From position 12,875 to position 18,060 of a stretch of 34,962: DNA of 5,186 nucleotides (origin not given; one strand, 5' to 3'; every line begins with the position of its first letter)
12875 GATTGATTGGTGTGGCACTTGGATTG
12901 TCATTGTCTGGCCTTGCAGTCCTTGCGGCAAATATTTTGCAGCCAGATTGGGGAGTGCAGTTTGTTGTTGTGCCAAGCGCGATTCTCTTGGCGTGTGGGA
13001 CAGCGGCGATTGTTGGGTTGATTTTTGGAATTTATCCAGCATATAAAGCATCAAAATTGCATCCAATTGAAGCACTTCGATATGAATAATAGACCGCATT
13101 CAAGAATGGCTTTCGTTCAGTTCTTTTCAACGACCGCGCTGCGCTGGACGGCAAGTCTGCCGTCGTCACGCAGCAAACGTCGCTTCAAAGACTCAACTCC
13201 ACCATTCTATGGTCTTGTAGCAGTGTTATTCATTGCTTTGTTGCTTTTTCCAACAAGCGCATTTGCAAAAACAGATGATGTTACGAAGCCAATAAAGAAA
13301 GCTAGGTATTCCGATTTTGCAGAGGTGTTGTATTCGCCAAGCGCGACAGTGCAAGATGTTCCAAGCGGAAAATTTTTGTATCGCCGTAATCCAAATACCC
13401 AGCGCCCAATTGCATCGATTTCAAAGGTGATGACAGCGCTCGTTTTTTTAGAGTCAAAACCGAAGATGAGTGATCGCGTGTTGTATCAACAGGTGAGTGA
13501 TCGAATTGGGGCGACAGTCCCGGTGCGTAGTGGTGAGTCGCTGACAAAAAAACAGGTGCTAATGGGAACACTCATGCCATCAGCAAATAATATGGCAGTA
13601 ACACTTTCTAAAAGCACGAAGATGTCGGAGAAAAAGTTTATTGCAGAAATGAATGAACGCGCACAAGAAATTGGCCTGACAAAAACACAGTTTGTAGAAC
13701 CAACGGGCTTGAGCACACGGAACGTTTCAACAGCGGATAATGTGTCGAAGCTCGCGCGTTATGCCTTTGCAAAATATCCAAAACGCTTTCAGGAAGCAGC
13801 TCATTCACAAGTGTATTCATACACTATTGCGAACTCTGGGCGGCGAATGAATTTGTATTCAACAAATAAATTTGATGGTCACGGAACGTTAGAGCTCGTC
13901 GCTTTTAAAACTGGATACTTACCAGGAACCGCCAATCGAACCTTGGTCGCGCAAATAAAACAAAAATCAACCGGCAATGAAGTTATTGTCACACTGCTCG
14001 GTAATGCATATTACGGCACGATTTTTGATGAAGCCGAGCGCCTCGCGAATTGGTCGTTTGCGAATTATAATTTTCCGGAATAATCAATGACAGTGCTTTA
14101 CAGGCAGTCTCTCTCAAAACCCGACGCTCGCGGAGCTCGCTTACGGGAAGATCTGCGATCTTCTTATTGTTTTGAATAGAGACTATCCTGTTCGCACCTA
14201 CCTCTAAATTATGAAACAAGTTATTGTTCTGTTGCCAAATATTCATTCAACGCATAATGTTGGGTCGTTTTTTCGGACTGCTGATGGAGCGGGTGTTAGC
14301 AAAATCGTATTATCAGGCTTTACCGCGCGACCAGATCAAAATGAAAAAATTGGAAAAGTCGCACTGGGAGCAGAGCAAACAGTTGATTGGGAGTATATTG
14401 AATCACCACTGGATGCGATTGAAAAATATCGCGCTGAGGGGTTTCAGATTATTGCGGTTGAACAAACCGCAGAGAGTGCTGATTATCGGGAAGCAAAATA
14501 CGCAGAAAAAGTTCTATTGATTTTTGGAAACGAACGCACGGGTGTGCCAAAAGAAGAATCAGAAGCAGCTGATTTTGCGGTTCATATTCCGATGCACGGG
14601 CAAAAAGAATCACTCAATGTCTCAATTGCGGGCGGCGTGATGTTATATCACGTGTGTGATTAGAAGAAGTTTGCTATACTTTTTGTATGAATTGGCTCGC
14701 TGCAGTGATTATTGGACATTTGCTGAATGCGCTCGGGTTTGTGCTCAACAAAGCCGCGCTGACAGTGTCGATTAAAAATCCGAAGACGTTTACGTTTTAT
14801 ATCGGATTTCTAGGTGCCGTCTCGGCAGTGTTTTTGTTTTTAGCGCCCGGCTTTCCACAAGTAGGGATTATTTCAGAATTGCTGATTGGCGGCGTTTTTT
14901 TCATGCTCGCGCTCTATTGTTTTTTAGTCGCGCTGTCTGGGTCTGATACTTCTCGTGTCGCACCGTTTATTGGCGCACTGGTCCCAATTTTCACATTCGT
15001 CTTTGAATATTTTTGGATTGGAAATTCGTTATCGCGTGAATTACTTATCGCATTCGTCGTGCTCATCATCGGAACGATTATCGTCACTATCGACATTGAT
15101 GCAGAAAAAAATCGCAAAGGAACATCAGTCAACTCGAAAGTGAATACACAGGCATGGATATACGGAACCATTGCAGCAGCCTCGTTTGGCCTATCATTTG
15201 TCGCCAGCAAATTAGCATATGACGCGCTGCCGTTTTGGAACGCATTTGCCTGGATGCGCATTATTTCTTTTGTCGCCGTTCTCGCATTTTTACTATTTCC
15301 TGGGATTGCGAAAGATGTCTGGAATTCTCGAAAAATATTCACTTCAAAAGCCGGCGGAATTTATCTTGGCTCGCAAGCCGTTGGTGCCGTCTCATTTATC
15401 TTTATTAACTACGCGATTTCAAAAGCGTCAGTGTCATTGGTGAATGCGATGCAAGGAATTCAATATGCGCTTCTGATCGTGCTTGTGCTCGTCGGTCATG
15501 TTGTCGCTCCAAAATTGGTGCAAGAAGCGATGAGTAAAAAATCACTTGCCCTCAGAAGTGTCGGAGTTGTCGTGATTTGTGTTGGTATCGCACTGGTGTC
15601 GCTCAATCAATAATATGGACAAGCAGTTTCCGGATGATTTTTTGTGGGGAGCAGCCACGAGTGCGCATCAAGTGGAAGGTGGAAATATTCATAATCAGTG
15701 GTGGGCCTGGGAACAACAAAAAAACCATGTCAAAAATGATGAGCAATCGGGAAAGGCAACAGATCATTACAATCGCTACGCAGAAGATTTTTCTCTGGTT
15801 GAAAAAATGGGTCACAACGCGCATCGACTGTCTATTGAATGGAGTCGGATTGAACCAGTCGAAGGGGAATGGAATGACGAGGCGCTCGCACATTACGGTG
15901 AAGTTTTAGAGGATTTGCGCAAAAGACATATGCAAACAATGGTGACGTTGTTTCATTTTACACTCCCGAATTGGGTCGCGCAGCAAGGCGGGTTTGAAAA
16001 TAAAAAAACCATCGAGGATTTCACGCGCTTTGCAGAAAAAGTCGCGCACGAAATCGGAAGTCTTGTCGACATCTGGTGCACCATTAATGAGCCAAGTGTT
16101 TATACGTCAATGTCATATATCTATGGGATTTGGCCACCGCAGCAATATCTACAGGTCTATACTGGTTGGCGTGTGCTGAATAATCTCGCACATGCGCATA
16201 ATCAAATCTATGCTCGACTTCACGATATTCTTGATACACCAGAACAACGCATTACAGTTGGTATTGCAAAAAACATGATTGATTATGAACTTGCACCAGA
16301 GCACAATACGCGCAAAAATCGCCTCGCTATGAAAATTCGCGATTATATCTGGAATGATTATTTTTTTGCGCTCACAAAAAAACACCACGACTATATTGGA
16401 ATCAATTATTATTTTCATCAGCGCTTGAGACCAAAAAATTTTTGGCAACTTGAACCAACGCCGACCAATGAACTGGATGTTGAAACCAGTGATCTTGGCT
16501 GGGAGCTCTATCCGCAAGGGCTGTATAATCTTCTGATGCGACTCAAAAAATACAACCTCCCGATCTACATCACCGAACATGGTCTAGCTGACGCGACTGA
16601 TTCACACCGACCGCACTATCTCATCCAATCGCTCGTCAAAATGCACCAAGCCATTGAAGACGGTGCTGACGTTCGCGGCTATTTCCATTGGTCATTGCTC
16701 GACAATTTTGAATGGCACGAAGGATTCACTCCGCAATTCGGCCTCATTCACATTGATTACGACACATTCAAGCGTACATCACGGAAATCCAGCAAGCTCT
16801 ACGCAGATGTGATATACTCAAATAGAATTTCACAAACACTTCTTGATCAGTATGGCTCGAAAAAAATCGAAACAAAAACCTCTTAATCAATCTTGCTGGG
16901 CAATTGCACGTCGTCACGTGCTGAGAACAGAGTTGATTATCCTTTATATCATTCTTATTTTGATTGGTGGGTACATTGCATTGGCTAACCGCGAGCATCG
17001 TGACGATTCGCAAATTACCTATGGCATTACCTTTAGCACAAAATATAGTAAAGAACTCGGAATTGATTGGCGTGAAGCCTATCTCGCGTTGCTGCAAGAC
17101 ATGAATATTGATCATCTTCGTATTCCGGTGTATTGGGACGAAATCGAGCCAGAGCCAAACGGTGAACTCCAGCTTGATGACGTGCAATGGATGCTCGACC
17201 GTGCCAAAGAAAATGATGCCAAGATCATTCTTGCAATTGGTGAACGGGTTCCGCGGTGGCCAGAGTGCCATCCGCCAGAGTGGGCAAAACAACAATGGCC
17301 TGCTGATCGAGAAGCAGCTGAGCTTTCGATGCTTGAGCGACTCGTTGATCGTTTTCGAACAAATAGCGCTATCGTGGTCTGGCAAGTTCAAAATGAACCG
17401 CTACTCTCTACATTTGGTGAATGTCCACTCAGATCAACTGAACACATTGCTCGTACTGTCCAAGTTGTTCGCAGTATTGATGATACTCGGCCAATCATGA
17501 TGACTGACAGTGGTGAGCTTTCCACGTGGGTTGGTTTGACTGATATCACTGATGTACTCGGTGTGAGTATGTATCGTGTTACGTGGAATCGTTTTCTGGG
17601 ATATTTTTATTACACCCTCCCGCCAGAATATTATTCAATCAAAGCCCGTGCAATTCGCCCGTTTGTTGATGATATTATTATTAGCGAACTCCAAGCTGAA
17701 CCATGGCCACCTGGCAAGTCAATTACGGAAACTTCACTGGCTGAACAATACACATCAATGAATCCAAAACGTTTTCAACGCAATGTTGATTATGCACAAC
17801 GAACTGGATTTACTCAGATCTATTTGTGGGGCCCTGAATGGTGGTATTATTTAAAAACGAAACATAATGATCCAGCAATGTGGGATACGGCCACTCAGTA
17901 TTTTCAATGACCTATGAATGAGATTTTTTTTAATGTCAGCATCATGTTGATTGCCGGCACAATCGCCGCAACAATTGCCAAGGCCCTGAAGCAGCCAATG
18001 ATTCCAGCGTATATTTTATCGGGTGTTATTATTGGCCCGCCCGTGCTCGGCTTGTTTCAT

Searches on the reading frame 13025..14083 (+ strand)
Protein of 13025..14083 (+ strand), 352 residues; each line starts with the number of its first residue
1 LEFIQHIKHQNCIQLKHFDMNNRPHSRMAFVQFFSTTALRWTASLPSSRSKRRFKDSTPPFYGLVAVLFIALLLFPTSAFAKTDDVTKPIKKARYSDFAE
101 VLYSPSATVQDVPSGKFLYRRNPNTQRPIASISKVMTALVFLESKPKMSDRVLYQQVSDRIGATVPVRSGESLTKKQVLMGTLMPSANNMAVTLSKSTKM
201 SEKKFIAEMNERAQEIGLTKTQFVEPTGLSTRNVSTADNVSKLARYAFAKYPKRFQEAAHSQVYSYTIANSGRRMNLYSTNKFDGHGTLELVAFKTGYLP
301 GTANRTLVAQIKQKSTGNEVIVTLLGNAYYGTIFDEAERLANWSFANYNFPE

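Call 111: search_protein_families(library=pfam, proteins=[window:13025-14083:+], max_evalue=0.00001)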
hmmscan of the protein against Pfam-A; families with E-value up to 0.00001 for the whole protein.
window:13025-14083:+ (352 aa): 1 family
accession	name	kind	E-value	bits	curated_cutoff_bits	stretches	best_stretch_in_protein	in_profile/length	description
PF00768.25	Peptidase_S11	-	1.3e-34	120.2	27.6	1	104-323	12-233/239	D-alanyl-D-alanine carboxypeptidase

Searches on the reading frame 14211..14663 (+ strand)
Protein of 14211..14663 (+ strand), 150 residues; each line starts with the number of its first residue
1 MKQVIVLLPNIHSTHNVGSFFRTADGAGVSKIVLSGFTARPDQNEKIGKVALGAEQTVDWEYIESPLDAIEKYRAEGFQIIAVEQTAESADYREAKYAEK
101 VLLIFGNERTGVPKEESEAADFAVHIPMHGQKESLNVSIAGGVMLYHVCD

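Call 111: search_protein_families(library=pfam, proteins=[window:14211-14663:+], max_evalue=0.00001)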
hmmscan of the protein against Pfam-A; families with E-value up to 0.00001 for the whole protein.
window:14211-14663:+ (150 aa): 1 family
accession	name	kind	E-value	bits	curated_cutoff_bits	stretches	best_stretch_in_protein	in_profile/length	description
PF00588.24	SpoU_methylase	-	1.9e-37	129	29.7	1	4-146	2-142/142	SpoU rRNA Methylase family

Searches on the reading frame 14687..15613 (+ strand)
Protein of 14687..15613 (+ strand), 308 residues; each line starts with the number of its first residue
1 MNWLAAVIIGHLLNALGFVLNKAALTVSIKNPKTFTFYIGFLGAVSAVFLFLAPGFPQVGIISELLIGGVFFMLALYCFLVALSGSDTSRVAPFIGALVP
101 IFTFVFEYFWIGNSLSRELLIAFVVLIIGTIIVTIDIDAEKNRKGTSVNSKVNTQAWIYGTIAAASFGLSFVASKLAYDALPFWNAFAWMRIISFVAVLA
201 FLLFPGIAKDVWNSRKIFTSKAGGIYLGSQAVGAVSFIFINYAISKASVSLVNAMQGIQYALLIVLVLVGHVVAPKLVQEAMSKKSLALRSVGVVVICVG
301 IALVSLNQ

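Call 111: search_protein_families(library=pfam, proteins=[window:14687-15613:+], max_evalue=0.00001)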
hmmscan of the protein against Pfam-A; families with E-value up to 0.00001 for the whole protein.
window:14687-15613:+ (308 aa): 1 family
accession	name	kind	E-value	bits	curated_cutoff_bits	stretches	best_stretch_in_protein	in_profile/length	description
PF00892.27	EamA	-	1.8e-10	41.6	28.2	1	3-134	3-134/135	EamA-like transporter family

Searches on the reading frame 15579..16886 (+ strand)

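Call 111: search_protein_families(library=pfam, proteins=[window:15579-16886:+], max_evalue=0.00001)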
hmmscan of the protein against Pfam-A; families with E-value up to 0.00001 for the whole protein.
window:15579-16886:+ (435 aa): 1 family
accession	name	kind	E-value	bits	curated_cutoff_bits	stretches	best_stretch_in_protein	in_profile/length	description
PF00232.24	Glyco_hydro_1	-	3.4e-92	309.7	22.6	2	14-263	2-250/453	Glycosyl hydrolase family 1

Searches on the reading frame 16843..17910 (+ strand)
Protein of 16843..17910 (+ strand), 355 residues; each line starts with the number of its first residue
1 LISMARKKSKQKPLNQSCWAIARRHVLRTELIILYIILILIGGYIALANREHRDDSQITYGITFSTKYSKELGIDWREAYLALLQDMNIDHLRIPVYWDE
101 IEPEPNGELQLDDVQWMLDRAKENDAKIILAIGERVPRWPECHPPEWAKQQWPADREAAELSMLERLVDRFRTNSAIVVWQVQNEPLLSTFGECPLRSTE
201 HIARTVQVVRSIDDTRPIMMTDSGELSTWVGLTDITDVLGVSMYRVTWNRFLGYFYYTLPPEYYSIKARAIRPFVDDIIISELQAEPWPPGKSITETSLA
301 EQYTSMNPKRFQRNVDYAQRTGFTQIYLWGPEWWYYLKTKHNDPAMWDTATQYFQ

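Call 111: search_protein_families(library=pfam, proteins=[window:16843-17910:+], max_evalue=0.00001)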
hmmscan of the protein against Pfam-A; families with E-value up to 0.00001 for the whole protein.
window:16843-17910:+ (355 aa): 2 families
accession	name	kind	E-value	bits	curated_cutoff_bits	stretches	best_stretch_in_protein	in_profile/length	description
PF00150.24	Cellulase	-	1.5e-12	48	23.5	1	76-223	22-168/272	Cellulase (glycosyl hydrolase family 5)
PF02836.23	Glyco_hydro_2_C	-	4.7e-06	26.4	21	1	155-231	105-164/302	Glycosyl hydrolases family 2, TIM barrel domain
